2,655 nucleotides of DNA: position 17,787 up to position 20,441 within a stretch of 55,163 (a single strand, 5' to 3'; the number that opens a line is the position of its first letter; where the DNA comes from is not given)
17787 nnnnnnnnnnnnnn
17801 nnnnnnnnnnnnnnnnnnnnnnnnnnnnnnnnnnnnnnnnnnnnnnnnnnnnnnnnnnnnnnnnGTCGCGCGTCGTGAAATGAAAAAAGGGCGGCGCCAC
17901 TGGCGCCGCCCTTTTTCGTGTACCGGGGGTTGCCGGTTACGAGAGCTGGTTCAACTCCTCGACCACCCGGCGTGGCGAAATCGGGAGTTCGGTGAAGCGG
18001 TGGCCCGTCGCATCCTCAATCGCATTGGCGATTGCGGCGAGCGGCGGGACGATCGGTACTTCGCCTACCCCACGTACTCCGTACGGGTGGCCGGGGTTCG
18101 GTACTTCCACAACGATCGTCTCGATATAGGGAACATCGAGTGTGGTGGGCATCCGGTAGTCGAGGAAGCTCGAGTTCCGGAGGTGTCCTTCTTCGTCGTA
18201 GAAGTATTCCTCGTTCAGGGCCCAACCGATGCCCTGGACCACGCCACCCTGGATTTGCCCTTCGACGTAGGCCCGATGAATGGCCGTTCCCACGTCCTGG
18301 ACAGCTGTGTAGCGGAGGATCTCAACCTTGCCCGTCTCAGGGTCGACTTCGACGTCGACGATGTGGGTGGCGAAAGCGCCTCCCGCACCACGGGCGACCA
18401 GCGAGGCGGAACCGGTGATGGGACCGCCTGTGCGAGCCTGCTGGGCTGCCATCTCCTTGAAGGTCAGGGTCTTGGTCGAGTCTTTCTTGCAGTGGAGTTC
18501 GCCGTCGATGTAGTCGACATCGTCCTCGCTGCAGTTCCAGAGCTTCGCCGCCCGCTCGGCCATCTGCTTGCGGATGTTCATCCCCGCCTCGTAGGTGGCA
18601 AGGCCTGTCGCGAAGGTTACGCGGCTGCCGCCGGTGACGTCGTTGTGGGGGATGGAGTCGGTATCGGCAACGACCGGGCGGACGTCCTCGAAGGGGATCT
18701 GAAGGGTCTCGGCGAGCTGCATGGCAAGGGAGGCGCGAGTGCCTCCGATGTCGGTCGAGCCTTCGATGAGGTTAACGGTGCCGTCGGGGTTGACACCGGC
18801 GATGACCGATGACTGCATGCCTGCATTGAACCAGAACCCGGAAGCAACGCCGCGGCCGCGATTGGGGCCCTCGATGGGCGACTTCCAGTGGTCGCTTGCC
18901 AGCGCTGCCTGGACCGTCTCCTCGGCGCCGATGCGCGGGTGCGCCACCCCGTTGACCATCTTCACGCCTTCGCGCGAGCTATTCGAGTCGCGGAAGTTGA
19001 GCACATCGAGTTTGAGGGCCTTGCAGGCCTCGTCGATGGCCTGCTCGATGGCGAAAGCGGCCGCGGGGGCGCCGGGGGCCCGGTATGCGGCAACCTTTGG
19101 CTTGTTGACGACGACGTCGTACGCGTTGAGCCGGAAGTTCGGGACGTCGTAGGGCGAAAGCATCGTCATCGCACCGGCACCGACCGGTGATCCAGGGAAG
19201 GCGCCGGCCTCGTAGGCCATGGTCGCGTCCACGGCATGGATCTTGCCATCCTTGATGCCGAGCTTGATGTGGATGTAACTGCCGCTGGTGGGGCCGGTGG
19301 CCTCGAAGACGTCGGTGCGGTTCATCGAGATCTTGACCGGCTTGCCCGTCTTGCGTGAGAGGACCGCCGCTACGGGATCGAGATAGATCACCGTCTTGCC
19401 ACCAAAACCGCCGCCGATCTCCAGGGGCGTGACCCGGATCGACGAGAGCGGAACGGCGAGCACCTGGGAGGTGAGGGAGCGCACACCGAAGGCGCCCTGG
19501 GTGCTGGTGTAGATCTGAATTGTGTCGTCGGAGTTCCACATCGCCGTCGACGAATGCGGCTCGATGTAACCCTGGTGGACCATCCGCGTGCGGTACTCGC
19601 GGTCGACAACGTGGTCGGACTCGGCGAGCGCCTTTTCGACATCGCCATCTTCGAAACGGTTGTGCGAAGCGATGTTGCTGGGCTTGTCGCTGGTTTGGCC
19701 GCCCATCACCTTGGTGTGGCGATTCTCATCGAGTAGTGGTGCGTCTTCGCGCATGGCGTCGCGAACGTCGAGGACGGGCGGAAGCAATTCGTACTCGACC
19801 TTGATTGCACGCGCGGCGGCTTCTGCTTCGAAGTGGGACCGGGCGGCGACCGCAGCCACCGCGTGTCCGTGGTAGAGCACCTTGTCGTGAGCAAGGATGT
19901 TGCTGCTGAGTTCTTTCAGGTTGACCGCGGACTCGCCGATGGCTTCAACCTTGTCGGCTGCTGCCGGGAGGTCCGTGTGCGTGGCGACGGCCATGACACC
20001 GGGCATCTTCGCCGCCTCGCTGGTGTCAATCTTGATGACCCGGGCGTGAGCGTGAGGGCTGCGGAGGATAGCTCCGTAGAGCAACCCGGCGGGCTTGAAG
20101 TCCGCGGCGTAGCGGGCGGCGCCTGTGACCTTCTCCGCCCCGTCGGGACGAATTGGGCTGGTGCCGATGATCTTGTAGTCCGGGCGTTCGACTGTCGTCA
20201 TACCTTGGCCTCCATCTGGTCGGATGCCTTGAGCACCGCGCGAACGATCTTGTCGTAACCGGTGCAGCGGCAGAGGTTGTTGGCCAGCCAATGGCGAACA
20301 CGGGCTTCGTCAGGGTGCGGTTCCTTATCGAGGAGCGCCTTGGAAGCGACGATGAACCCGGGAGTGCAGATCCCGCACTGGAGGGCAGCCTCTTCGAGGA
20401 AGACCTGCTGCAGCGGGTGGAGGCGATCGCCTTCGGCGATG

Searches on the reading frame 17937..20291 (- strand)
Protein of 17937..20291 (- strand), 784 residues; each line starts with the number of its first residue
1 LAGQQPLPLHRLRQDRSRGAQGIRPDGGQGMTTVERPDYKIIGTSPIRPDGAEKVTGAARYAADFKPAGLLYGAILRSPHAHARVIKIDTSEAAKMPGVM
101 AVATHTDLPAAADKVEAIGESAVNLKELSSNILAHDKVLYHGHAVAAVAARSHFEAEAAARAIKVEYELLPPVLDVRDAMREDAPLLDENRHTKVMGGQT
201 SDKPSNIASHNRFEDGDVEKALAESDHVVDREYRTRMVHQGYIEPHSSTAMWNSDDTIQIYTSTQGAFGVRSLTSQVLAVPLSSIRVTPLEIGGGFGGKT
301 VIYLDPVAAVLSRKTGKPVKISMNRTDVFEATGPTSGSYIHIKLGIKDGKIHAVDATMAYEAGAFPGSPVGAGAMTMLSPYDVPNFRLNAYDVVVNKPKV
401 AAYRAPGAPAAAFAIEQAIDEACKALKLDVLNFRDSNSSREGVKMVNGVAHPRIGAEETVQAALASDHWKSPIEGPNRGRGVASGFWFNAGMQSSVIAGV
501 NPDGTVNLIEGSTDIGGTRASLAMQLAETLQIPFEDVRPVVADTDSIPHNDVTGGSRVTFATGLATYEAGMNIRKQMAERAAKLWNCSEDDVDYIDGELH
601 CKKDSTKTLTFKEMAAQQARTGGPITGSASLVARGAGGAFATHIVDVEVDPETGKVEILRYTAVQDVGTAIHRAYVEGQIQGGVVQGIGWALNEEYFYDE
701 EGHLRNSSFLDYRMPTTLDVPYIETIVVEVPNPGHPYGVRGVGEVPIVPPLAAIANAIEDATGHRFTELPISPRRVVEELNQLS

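Call 17: search_protein_families(library=pfam, proteins=[window:17937-20291:-])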
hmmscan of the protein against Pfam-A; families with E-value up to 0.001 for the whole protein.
window:17937-20291:- (784 aa): 3 families
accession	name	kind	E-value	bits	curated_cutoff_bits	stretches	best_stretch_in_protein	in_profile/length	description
PF20256.3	MoCoBD_2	-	6.2e-67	226.5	27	1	478-721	25-283/283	Molybdopterin cofactor-binding domain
PF02738.23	MoCoBD_1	-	5.9e-65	219.2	27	1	202-437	4-243/244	Molybdopterin cofactor-binding domain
PF01315.27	Ald_Xan_dh_C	-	9.5e-29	100.4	31.3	1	56-170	1-109/110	Aldehyde oxidase and xanthine dehydrogenase, a/b hammerhead domain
